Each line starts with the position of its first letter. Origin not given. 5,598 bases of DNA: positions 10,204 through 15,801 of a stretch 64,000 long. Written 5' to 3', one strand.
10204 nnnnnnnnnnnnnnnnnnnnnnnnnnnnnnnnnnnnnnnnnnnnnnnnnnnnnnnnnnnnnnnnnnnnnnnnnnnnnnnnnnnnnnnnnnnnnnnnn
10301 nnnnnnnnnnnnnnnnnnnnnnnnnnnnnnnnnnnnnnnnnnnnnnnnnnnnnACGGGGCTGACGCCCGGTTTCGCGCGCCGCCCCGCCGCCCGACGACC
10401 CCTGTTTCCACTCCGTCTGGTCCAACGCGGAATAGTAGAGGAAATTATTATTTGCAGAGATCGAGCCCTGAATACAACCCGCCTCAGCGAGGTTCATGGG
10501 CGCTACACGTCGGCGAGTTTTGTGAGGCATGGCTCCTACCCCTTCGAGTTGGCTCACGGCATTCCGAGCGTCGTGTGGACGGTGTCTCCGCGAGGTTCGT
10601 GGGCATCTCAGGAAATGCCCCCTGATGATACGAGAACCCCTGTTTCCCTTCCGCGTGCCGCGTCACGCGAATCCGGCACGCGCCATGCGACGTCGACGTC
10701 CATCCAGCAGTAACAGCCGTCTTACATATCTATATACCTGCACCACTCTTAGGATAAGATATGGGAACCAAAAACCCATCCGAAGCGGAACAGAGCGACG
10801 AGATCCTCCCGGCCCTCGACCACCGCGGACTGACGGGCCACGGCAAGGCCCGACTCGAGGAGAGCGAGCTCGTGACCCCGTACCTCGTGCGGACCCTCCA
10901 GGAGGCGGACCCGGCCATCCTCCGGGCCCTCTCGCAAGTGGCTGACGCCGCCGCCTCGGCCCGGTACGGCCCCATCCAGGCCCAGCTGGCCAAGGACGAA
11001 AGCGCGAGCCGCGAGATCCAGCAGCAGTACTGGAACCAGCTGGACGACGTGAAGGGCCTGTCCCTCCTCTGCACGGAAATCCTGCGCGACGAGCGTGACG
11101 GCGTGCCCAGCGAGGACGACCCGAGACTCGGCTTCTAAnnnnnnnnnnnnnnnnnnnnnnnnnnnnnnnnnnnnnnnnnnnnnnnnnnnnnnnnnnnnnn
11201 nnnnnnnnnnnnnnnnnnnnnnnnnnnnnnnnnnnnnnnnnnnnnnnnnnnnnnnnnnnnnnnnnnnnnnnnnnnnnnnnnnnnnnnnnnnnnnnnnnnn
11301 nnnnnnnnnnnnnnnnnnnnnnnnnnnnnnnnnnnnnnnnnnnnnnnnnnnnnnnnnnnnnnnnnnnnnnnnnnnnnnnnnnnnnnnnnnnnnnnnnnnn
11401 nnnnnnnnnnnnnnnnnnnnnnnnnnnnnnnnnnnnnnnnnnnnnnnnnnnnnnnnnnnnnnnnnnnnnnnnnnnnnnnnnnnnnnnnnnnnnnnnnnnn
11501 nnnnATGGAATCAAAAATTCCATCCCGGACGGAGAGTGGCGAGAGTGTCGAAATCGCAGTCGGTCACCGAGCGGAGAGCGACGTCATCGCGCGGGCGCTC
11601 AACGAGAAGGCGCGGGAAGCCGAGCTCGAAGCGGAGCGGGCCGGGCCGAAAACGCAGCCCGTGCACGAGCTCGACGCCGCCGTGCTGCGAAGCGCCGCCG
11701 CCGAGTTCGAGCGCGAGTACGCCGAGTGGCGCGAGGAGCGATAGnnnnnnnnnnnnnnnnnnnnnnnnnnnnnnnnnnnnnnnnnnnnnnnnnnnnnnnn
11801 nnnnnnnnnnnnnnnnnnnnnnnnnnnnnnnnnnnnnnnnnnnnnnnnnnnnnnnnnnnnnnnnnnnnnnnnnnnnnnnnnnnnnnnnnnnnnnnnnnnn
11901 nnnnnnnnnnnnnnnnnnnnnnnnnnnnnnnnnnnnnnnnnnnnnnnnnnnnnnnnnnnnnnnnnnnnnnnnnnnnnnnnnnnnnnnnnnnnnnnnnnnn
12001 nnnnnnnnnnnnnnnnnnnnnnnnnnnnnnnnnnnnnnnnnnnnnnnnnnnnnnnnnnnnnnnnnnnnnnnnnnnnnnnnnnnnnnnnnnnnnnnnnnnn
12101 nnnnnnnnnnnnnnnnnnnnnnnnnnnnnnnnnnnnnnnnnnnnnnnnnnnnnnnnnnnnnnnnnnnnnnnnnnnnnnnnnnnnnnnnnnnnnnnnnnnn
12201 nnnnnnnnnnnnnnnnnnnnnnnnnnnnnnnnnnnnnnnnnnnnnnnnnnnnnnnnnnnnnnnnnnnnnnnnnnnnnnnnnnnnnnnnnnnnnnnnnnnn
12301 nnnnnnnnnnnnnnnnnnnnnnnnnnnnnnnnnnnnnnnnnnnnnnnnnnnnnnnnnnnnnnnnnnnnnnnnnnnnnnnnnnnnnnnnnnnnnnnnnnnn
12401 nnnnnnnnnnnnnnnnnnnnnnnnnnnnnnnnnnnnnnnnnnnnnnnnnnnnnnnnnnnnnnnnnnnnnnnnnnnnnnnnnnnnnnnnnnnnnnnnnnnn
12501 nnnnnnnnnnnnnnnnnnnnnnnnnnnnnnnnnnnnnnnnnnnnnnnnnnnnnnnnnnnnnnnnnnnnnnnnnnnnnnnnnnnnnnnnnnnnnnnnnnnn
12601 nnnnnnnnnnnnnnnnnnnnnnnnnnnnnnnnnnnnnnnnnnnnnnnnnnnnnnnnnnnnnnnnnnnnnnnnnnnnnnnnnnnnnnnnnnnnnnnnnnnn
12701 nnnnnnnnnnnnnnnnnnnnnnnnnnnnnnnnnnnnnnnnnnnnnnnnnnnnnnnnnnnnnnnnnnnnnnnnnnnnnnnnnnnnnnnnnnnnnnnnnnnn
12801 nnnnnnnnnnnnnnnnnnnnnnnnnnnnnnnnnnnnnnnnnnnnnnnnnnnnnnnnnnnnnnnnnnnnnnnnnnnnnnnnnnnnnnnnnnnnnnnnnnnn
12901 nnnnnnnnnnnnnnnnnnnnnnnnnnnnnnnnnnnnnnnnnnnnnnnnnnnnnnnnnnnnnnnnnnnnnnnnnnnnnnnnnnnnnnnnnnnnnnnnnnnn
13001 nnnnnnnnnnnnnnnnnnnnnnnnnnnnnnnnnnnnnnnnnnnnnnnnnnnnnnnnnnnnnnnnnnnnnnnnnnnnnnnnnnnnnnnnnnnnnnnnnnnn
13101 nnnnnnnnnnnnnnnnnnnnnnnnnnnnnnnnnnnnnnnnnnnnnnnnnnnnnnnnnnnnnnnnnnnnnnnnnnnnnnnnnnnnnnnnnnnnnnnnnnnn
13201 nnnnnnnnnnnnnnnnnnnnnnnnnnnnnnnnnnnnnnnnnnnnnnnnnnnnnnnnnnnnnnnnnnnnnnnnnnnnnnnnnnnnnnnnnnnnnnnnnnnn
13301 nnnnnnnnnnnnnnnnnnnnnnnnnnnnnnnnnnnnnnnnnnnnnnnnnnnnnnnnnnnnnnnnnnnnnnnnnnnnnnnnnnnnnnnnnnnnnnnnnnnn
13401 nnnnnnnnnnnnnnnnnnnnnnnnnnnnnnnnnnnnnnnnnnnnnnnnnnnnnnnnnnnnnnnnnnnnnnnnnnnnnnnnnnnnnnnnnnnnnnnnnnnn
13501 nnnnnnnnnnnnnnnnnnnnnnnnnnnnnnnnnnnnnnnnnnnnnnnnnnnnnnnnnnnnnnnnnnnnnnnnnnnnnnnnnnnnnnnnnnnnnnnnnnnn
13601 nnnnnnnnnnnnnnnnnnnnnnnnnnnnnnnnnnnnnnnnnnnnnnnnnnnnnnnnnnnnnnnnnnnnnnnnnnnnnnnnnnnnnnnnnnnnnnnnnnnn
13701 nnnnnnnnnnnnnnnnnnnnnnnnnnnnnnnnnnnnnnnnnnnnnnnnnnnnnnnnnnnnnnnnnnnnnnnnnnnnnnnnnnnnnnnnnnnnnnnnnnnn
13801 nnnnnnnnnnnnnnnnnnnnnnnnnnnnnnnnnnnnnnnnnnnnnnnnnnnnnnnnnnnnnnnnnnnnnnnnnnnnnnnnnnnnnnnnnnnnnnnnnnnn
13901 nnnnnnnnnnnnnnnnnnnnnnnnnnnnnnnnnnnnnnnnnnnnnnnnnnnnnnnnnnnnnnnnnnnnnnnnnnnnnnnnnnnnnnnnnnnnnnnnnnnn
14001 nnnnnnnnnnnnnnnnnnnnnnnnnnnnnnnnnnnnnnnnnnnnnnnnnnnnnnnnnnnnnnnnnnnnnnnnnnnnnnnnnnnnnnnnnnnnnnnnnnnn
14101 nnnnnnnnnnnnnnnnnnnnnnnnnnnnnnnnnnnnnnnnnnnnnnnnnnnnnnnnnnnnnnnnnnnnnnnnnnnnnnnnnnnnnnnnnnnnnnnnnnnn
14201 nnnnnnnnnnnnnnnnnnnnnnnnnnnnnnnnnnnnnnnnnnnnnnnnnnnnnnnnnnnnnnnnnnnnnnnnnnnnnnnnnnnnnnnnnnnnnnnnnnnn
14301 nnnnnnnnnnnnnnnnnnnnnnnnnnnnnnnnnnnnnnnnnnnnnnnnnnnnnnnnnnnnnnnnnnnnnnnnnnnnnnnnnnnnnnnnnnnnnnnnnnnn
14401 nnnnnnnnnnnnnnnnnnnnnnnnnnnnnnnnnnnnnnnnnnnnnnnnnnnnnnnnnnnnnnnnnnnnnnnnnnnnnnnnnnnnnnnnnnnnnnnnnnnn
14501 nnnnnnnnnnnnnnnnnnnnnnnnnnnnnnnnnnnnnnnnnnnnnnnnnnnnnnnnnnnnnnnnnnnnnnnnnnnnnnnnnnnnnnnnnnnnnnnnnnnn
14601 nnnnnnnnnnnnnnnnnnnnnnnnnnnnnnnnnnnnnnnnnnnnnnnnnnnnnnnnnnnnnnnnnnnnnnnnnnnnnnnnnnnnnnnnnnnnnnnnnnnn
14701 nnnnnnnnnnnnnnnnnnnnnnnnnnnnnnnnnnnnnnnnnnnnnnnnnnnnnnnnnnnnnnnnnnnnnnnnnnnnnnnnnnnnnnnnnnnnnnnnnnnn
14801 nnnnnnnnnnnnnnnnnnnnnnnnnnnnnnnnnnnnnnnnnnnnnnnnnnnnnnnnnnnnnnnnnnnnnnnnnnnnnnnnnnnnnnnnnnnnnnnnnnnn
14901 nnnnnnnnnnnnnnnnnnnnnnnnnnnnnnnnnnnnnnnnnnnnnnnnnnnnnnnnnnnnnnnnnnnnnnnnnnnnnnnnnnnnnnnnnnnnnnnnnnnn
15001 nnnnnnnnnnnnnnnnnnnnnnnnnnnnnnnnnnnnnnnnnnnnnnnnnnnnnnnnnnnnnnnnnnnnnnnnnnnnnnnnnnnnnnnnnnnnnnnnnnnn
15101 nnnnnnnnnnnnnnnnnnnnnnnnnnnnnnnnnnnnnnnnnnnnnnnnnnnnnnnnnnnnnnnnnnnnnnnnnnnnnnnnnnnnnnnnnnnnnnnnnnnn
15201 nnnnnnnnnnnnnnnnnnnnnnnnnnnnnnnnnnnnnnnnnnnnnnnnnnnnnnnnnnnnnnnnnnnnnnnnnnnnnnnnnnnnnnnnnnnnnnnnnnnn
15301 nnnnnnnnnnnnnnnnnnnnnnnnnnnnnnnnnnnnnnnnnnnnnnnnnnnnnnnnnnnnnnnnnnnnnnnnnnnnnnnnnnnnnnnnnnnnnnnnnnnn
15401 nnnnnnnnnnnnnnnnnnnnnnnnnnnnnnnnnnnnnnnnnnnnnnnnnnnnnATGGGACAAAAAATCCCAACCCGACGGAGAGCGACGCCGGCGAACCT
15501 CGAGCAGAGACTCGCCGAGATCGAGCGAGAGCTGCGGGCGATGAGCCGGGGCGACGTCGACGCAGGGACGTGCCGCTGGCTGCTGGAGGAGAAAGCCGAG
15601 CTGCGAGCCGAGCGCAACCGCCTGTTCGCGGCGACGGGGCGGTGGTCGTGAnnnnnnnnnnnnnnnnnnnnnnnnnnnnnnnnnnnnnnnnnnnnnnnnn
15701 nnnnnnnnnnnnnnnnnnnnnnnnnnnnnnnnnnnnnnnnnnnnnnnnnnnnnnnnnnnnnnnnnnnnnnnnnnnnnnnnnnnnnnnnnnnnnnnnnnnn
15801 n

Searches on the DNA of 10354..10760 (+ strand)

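Call 71: search_dna_similar(query=window:10354-10760:+, collection=phages, mode=distant, max_evalue=1, max_rows=10)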
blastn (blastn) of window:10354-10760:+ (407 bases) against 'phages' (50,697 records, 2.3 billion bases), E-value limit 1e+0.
Records with a match: 2; places in all: 2; records where one place covers at least 80% of the query: 0.
Best place of each record, by identity: 80-90% 2.
By first word of the organism name: Burkholderia 2.
By host as written in the record: Burkholderia cenocepacia 2.
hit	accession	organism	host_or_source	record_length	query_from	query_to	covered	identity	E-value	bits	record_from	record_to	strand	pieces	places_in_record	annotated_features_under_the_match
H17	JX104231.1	Burkholderia phage BcepMigl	Burkholderia cenocepacia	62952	8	41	8%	88.6%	1e-1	43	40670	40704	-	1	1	tail fiber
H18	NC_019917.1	Burkholderia phage BcepMigl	Burkholderia cenocepacia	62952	8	41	8%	88.6%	1e-1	43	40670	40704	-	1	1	tail fiber protein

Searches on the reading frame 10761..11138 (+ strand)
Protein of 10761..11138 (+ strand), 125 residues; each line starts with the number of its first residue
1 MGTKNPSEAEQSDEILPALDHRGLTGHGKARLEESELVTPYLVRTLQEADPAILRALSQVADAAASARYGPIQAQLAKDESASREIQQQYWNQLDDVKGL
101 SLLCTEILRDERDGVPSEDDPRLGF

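Call 43: find_related_loci(query=A4, collection=viral_contigs, flank=10000)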
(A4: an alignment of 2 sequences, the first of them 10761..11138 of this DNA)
Query A4 (125 aa) in viral_contigs; peptide patterns used: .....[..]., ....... (x = any residue, [..] = any of these).
117 stretches matched a pattern; 1 encode a relative of the query (tblastn E <= 1e-3); 1 distinct loci.
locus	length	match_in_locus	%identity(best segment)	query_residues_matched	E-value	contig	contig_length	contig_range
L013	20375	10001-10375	84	1-125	3e-64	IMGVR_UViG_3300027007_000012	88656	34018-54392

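Call 44: find_related_loci(query=A4, collection=metagenome_contigs, flank=10000)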
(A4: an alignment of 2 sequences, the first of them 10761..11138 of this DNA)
Query A4 (125 aa) in metagenome_contigs; peptide patterns used: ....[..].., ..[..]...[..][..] (x = any residue, [..] = any of these).
216 stretches matched a pattern; 2 encode a relative of the query (tblastn E <= 1e-3); 2 distinct loci.
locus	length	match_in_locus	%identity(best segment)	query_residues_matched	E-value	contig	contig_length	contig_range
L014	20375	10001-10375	84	1-125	4e-64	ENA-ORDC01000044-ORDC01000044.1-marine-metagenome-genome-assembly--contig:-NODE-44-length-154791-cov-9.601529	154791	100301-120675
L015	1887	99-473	84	1-125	8e-66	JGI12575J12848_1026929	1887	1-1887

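Call 48: find_homologous_proteins(query=window:10761-11138:+, max_evalue=0.001)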
Query window:10761-11138:+ (125 aa): 2 proteins with E <= 0.001 among 41 candidates.
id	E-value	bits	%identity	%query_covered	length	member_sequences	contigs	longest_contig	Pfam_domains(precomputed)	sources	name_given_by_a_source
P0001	1.8e-74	266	100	100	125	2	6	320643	-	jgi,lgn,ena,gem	-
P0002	2.9e-63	229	84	100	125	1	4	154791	-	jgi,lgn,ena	-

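Call 49: find_encoding_contigs(protein=P0001, flank=10000, max_places=10)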
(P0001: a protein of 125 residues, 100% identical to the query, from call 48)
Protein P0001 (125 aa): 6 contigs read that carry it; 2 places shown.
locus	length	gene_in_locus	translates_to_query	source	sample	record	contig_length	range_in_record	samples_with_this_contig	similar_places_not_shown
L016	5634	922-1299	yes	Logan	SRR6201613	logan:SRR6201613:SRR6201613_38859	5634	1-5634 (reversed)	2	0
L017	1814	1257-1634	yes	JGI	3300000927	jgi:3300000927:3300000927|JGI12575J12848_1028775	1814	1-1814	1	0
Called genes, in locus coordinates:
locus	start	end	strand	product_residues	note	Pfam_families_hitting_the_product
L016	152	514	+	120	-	-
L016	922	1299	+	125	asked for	-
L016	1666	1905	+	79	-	-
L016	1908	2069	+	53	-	-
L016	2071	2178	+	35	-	-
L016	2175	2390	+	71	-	-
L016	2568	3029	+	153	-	-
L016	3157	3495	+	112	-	-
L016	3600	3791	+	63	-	-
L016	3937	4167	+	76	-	-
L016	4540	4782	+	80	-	-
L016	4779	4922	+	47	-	-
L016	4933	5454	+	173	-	-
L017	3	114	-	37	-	?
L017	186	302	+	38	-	-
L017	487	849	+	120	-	-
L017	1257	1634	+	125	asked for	-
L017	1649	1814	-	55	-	?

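Call 115: search_protein_families(library=pfam, proteins=[window:10761-11138:+], max_evalue=0.05)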
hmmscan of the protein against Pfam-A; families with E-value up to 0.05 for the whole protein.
window:10761-11138:+ (125 aa): 1 family
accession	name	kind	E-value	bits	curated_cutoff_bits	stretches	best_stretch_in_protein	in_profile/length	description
PF21716.3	dnstrm_HI1420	-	0.05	13.9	27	0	31-66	10-46/90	Probable addiction module antidote protein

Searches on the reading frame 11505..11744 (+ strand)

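Call 115: search_protein_families(library=pfam, proteins=[window:11505-11744:+], max_evalue=0.05)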
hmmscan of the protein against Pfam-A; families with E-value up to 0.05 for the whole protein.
window:11505-11744:+ (79 aa): 1 family
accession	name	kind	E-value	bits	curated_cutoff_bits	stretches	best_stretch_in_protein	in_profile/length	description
PF21568.3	AIMA-like_N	-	0.0013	19.6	27.8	1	3-76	12-87/104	1,3-alpha-isomaltosidase-like, N-terminal domain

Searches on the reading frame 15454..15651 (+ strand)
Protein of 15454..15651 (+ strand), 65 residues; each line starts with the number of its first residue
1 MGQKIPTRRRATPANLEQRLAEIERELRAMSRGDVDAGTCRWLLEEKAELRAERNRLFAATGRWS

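Call 115: search_protein_families(library=pfam, proteins=[window:15454-15651:+], max_evalue=0.05)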
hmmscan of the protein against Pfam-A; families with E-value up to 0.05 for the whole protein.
window:15454-15651:+ (65 aa): 1 family
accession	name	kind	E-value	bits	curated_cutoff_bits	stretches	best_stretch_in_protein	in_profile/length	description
PF12130.13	bMERB_dom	-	0.047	14.2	24.6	0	14-58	13-54/134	Bivalent Mical/EHBP Rab binding domain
